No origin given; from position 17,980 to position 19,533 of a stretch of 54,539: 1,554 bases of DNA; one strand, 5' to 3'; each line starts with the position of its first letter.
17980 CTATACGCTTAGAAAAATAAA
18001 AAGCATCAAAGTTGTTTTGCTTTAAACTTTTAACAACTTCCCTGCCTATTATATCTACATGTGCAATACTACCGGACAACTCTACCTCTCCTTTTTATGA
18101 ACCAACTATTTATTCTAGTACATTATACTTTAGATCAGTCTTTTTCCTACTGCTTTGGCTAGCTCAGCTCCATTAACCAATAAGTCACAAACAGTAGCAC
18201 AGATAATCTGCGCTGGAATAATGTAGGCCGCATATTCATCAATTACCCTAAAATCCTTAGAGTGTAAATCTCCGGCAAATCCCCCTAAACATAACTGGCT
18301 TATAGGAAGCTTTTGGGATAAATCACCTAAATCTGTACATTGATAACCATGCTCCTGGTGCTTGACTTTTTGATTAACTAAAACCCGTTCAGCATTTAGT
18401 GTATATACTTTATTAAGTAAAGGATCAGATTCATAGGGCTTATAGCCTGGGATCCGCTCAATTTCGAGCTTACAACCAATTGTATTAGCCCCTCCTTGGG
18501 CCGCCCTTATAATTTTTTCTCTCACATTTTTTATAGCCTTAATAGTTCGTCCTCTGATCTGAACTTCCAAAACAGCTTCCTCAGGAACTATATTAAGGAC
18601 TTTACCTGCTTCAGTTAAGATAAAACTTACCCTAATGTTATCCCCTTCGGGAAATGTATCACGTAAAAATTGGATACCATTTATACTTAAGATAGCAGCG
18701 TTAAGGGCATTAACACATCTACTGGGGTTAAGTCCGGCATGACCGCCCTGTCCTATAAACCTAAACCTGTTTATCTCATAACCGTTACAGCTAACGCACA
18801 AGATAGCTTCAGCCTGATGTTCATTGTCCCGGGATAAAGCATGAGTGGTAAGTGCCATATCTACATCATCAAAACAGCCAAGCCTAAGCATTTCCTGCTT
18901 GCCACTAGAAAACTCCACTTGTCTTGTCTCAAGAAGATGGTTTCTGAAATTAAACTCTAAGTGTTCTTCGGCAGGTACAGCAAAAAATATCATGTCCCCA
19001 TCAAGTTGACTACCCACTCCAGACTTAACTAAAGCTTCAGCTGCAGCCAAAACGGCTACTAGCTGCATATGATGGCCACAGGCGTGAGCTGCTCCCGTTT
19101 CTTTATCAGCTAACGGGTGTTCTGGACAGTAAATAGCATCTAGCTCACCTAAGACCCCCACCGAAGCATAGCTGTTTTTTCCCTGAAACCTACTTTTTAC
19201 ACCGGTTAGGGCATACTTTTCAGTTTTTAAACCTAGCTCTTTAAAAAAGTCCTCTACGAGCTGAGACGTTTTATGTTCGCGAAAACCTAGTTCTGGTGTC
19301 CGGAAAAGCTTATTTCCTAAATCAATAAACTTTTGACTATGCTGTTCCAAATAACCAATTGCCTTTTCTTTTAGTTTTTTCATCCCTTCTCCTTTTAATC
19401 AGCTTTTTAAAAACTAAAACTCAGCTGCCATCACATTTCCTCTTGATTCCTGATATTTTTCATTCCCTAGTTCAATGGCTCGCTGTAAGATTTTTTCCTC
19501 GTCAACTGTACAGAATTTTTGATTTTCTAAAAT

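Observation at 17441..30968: GntR-headed 15-gene cluster: Mch-like cyclohydrolase, four amidohydrolases, a flavo-FeS dehydrogenase, a LUD protein and a dedicated ECF transporter. Candidate undescribed anaerobic N-heterocycle pathway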

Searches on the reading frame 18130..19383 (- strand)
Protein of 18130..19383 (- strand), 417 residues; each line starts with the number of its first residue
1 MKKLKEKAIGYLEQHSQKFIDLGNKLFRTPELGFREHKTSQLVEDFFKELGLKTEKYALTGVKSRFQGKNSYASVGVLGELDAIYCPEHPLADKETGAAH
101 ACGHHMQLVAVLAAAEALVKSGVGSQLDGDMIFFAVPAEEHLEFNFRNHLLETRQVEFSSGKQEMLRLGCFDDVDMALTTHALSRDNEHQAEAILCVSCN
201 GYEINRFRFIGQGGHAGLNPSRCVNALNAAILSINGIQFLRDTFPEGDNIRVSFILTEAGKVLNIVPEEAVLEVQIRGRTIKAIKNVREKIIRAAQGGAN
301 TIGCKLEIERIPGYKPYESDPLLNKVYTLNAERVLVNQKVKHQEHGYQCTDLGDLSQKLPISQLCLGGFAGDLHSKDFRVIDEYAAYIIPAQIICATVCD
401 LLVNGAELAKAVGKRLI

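Call 4: search_protein_families(library=pfam, proteins=[window:18130-19383:-], max_evalue=0.01)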
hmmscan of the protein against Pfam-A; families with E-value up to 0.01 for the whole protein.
window:18130-19383:- (417 aa): 2 families
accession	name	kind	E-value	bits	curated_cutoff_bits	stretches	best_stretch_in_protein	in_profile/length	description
PF01546.33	Peptidase_M20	-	2.3e-07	31.4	24.6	1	81-377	6-185/206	Peptidase family M20/M25/M40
PF07687.19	M20_dimer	-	1.1e-05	25.8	21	1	207-294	11-98/107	Peptidase dimerisation domain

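Call 6: search_protein_families(library=ncbifam, proteins=[window:18130-19383:-], max_evalue=0.001)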
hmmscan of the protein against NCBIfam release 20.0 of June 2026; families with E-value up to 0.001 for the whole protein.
window:18130-19383:- (417 aa): 9 families
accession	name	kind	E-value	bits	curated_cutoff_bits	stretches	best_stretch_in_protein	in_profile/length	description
TIGR01891.1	amidohydrolases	subfamily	1e-50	172.9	153.75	1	20-378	2-356/366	amidohydrolase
NF040868.1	carboxypep_CpsA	equivalog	1.7e-24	86.3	500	1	14-297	10-277/391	carboxypeptidase CpsA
NF038260.1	ectoine_DoeB_2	equivalog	1.6e-21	76.6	550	1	20-317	9-290/378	N(2)-acetyl-L-2,4-diaminobutanoate deacetylase DoeB2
NF005602.0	PRK07338.1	equivalog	4.1e-08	32.2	357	1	209-377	212-377/409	hydrolase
NF004788.0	PRK06133.1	subfamily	4.3e-07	29.2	349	1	188-293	204-305/417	glutamate carboxypeptidase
NF006771.0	PRK09290.1-5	subfamily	1.5e-06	27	399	1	205-335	218-348/413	allantoate amidohydrolase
NF058540.1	Ncarbamyl_ErtE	equivalog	1e-05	24.3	520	1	202-335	217-353/418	N-carbamyl-l-glutamate amidohydrolase ErtE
NF006773.0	PRK09290.2-2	equivalog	0.00013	20.9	584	1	199-311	219-331/419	allantoate amidohydrolase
TIGR01879.1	hydantase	subfamily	0.00026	20.1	204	0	200-339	205-344/401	hydantoinase/carbamoylase family amidase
